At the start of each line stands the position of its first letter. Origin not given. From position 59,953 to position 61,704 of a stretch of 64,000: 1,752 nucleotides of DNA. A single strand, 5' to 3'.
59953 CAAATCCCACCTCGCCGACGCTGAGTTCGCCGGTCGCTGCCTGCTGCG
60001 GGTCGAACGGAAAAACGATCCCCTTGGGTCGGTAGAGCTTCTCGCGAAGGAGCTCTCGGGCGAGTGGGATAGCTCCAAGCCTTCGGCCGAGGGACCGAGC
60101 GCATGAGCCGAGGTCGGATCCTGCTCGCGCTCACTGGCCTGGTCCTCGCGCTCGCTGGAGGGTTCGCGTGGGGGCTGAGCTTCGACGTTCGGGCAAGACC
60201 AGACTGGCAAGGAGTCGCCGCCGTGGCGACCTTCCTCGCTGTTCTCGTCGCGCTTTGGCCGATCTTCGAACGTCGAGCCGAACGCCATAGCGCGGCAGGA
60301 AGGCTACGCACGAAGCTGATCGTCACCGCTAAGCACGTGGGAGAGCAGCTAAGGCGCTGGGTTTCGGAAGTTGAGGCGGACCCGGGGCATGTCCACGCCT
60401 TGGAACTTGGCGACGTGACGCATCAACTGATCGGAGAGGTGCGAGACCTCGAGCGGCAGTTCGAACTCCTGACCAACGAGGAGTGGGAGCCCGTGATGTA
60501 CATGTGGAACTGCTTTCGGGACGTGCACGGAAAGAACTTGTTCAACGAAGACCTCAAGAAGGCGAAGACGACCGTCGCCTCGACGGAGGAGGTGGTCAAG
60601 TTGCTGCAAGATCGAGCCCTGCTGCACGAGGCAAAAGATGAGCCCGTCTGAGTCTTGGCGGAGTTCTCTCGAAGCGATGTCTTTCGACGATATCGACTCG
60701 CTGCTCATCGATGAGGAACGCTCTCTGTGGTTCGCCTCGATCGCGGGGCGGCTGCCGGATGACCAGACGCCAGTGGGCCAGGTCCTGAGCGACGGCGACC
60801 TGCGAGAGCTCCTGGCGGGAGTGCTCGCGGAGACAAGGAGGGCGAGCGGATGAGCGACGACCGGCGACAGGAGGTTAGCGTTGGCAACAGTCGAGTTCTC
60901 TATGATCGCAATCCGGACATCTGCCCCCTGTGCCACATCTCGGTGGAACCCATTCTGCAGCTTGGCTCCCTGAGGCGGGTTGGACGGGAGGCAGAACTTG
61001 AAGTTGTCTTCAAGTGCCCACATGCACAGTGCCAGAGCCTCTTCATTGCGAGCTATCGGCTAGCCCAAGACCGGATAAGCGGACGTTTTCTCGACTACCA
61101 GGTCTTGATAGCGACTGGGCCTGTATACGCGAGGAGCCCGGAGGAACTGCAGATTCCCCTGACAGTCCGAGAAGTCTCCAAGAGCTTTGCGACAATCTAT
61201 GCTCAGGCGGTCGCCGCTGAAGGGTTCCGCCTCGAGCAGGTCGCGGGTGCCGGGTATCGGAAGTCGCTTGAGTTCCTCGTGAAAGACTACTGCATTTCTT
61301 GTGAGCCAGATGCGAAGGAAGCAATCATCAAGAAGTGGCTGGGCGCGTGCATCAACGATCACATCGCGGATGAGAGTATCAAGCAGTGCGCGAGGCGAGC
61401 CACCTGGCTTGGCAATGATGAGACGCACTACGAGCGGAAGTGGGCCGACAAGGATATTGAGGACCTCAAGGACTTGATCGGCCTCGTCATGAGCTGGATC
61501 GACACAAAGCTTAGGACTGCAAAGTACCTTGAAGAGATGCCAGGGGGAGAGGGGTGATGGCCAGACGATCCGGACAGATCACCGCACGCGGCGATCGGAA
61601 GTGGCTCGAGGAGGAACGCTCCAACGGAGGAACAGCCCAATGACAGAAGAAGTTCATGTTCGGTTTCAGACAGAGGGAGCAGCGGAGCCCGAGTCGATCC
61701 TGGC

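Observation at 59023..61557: Tightly coupled RHH + four-gene operon with a 2-TM protein and a zinc-ribbon/DUF4145 protein: candidate uncharacterised defence or abortive-infection module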

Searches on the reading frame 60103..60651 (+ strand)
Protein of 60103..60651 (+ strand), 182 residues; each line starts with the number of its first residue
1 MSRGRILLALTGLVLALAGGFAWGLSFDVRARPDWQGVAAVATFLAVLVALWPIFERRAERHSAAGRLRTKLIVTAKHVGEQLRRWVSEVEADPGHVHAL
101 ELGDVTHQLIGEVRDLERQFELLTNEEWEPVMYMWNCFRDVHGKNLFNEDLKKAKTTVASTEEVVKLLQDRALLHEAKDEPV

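Call 3: search_protein_families(library=pfam, proteins=[window:60103-60651:+], max_evalue=1)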
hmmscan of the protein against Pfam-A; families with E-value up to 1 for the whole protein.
window:60103-60651:+ (182 aa): 3 families
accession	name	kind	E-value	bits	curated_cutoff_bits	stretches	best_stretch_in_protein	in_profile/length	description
PF23933.1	DUF7269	-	0.0037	17.8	29.1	1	12-92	9-81/162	Family of unknown function (DUF7269)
PF13567.11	DUF4131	-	0.091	12.9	31.6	1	9-82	10-76/165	Domain of unknown function (DUF4131)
PF10318.15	7TM_GPCR_Srh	-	0.32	10.4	26.3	1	13-63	65-115/302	Serpentine type 7TM GPCR chemoreceptor Srh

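Call 4: search_protein_families(library=padloc, proteins=[window:60103-60651:+], max_evalue=1)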
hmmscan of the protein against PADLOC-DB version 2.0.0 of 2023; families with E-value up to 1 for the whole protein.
window:60103-60651:+ (182 aa): 0 families

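Call 5: search_protein_families(library=phrogs, proteins=[window:60103-60651:+], max_evalue=1)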
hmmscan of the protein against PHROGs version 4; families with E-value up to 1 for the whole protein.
window:60103-60651:+ (182 aa): 2 families
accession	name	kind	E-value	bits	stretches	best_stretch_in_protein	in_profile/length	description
phrog_7793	-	unknown function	0.0093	17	1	1-33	1-34/47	-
phrog_12197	-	unknown function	0.086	12.8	1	5-51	71-118/347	-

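Call 6: search_protein_families(library=ncbifam, proteins=[window:60103-60651:+], max_evalue=1)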
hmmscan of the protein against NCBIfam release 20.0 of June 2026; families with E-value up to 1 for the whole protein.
window:60103-60651:+ (182 aa): 2 families
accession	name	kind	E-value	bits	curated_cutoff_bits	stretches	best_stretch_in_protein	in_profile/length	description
NF033634.1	SLATT_1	domain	0.045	13.7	41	1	6-71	29-94/132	SLATT domain-containing protein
NF007781.0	PRK10472.1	equivalog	0.12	11.2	625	1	7-74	27-94/446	gluconate transporter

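Call 27: find_homologous_proteins(query=window:60103-60651:+, max_evalue=0.01)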
Query window:60103-60651:+ (182 aa): 1 proteins with E <= 0.01 among 1206 candidates.
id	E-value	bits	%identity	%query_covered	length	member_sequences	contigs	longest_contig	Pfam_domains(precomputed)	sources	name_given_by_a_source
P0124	5.8e-116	402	100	100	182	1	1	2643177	-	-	-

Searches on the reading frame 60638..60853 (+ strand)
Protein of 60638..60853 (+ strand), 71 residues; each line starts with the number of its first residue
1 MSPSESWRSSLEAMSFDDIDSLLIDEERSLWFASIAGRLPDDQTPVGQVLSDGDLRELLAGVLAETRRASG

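Call 3: search_protein_families(library=pfam, proteins=[window:60638-60853:+], max_evalue=1)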
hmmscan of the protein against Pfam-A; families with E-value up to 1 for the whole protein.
window:60638-60853:+ (71 aa): 0 families

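Call 4: search_protein_families(library=padloc, proteins=[window:60638-60853:+], max_evalue=1)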
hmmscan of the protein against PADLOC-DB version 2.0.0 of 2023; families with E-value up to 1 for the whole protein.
window:60638-60853:+ (71 aa): 0 families

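Call 5: search_protein_families(library=phrogs, proteins=[window:60638-60853:+], max_evalue=1)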
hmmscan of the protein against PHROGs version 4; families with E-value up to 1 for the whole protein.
window:60638-60853:+ (71 aa): 0 families

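Call 6: search_protein_families(library=ncbifam, proteins=[window:60638-60853:+], max_evalue=1)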
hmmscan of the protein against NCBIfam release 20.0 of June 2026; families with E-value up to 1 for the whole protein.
window:60638-60853:+ (71 aa): 0 families

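Call 42: search_protein_representatives(protein=window:60638-60853:+)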
Query: 71 residues. Proteins with E-value up to 0.001 (for the whole library): 37; up to 1e-10: 7; up to 1e-30: 0. The best 37 are listed.
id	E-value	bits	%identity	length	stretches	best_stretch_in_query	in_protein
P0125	1.5e-28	113.7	83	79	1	2-70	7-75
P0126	4.1e-21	90.2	35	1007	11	4-38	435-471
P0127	4.4e-15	71.2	57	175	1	4-68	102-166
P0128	6.1e-14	67.6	69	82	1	4-69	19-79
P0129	1.0e-12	63.8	35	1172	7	6-38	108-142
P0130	9.5e-12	60.7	51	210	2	12-68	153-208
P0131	4.3e-11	58.6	46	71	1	1-69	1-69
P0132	5.5e-10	55.1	36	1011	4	11-38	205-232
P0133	1.2e-09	54.0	53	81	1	2-67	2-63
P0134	4.6e-09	52.2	33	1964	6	6-39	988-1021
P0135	5.9e-08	48.7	39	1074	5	11-37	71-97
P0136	1.0e-07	48.0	46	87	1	5-67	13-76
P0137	1.1e-07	47.8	35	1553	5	11-38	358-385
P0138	4.5e-07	45.9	33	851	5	11-66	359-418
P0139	1.4e-06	44.3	42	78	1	4-68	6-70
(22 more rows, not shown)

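Call 44: find_encoding_contigs(protein=P0125, flank=6000)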
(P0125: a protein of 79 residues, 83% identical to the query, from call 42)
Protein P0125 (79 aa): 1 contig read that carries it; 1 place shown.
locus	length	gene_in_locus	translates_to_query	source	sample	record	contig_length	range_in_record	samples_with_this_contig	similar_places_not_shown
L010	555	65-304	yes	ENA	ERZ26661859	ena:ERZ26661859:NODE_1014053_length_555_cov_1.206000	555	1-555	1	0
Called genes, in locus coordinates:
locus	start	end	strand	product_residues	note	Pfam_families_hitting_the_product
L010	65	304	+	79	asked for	-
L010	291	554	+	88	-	?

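Call 52: find_related_loci(query=A6, collection=genome_contigs, flank=8000)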
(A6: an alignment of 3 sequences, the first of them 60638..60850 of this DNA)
Query A6 (71 aa) in genome_contigs; peptide patterns used: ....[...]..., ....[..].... (x = any residue, [..] = any of these).
48 stretches matched a pattern, but none encodes a relative of the query by tblastn (E <= 1e-3).

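Call 53: find_related_loci(query=A6, collection=metagenome_contigs, flank=8000)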
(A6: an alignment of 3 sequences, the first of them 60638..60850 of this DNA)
Query A6 (71 aa) in metagenome_contigs; peptide patterns used: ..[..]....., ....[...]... (x = any residue, [..] = any of these).
188 stretches matched a pattern, but none encodes a relative of the query by tblastn (E <= 1e-3).

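Call 54: find_encoding_contigs(protein=P0128, flank=6000, max_places=3)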
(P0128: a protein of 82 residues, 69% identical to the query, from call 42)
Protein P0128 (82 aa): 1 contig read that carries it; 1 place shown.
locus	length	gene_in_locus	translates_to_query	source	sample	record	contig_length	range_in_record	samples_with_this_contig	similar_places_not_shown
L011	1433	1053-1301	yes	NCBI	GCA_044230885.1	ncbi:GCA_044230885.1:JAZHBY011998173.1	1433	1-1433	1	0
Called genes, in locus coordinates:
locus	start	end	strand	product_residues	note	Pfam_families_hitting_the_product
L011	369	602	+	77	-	-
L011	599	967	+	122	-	-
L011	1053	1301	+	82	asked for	-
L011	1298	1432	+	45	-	?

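Call 57: find_encoding_contigs(protein=P0131, flank=6000, max_places=3)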
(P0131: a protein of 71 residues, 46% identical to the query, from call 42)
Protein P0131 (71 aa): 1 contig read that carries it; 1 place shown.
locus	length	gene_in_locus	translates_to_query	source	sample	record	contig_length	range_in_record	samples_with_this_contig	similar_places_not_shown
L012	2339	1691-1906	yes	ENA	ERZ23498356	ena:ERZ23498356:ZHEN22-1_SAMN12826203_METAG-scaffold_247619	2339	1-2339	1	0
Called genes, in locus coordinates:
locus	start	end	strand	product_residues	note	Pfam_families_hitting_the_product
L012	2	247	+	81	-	?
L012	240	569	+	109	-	-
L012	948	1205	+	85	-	-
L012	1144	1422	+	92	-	-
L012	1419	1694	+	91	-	-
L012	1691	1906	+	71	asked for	-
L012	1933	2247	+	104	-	-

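Call 69: find_related_loci(query=A6, collection=viral_contigs, flank=8000)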
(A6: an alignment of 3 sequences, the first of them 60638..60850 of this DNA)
Query A6 (71 aa) in viral_contigs; peptide patterns used: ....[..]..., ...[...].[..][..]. (x = any residue, [..] = any of these).
29 stretches matched a pattern, but none encodes a relative of the query by tblastn (E <= 1e-3).

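Call 71: find_encoding_contigs(protein=P0139, flank=6000, max_places=3)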
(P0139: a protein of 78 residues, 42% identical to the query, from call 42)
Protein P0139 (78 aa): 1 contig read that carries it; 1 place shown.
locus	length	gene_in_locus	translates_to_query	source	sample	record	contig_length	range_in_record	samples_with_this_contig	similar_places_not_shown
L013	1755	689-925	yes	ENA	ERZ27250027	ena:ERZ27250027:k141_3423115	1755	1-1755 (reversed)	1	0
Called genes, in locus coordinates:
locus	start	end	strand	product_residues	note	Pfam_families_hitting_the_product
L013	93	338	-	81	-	-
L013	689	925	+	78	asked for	-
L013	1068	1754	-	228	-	?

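Call 72: find_encoding_contigs(protein=P0136, flank=6000, max_places=3)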
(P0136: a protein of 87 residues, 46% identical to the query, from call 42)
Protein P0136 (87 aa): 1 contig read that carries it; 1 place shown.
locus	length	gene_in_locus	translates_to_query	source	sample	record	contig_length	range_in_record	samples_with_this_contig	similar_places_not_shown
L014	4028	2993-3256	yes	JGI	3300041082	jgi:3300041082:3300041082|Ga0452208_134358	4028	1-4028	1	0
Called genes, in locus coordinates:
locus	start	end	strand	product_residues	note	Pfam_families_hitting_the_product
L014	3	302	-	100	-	?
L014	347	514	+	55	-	-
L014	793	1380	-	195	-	PF00239:Resolvase, PF18024:HTH_50 (faint), PF13936:HTH_38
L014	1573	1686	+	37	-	-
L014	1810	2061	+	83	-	-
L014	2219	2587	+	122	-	PF07719:TPR_2 (faint), PF13424:TPR_12, PF13432:TPR_16 (weak), PF24885:TPR_NPHP3, PF13176:TPR_7 (faint), PF13374:TPR_10, PF13424:TPR_12, PF00515:TPR_1 (weak), +1 more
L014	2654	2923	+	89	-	-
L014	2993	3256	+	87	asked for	-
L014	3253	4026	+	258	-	?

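Call 86: search_protein_families(library=pfam, proteins=[L014:1432-1683:+, L014:1810-2058:+, L011:599-964:+], max_evalue=1)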
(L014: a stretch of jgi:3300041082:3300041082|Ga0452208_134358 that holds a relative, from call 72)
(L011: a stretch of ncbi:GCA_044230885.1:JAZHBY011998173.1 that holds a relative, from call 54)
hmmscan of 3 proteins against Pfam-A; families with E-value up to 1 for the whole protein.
L014:1432-1683:+ (84 aa): 2 families
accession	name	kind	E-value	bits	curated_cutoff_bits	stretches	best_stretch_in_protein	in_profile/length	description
PF16777.11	RHH_7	-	0.042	14.7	27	1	35-70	23-59/74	Transcriptional regulator, RHH-like, CopG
PF07878.17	RHH_5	-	0.11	12.7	26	1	44-83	3-42/43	CopG-like RHH_1 or ribbon-helix-helix domain, RHH_5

L014:1810-2058:+ (83 aa): 17 families
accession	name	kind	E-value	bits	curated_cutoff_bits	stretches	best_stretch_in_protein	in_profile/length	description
PF13453.11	Zn_ribbon_TFIIB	-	0.00011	21.9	22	1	24-37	17-30/41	Transcription factor zinc-finger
PF22601.2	RIM2a_ZnF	-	0.0035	17.7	27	1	25-40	21-36/52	RIM2-alpha zinc finger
PF08271.17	Zn_Ribbon_TF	-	0.0096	15.9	29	1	64-76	17-29/43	TFIIB zinc-binding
PF09723.15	Zn_ribbon_8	-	0.017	15.6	34.4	0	66-73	5-12/41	Zinc ribbon domain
PF25017.1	zf-C2HC_3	-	0.038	14.4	24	1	66-77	23-34/47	C2HC zinc finger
PF18508.7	zf_C2H2_13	-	0.044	13.8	26.5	0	23-33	14-24/42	Zinc finger domain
PF01927.22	Mut7-C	-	0.086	13.4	23.3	1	24-78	88-135/146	Mut7-C RNAse domain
PF13717.11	Zn_ribbon_4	-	0.11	12.9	30.3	0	65-73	24-32/36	zinc-ribbon domain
PF23549.1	Zn_ribbon_GRF_2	-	0.14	12.4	27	0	28-44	3-19/45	GRF-like zinc ribbon domain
PF19148.5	DUF5830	-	0.16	12.4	26.8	0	57-75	67-85/114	Family of unknown function (DUF5830)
PF16713.10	EAGR_box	-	0.17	12.1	27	1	49-67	15-33/34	Enriched in aromatic and glycine Residues box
PF25122.1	DUF7815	-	0.22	11.9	25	0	66-74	2-10/27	Domain of unknown function (DUF7815)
PF02987.21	LEA_4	-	0.26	11.6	51.1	1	38-50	16-39/44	Late embryogenesis abundant protein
PF13408.12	Zn_ribbon_recom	-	0.31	11.9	25.3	0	28-42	7-21/58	Recombinase zinc beta ribbon domain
PF06397.17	Desulfoferrod_N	-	0.36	11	23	0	67-76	7-16/36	Desulfoferrodoxin, N-terminal domain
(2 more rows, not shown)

L011:599-964:+ (122 aa): 0 families

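Call 99: search_protein_families(library=ncbifam, proteins=[L011:599-964:+], max_evalue=1)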
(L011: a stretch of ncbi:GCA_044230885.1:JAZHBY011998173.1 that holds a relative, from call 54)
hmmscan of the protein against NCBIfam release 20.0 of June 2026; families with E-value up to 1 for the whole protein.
L011:599-964:+ (122 aa): 0 families

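Call 107: find_related_loci(query=L014:3253-4026:+, collection=metagenome_contigs, flank=6000)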
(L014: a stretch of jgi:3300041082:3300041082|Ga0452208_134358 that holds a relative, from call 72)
Query L014:3253-4026:+ (258 aa) in metagenome_contigs; peptide patterns used: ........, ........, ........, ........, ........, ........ (x = any residue, [..] = any of these).
154 stretches matched a pattern; 4 encode a relative of the query (tblastn E <= 1e-3); 4 distinct loci.
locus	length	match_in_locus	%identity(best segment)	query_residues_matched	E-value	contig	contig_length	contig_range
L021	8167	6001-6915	52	1-254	3e-89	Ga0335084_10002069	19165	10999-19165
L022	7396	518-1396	51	1-254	5e-84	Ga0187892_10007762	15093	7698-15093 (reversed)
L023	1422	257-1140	62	1-256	1e-69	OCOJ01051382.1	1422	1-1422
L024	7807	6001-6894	40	1-257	4e-51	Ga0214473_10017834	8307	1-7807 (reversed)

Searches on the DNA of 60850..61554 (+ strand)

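Call 96: search_dna_similar(query=L015:3995-4681:+, collection=ecoli_genomes, mode=distant, max_rows=10, max_evalue=0.001)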
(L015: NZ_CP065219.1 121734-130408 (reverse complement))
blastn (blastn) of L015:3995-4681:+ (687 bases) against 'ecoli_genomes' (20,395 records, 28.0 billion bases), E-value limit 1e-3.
No match.
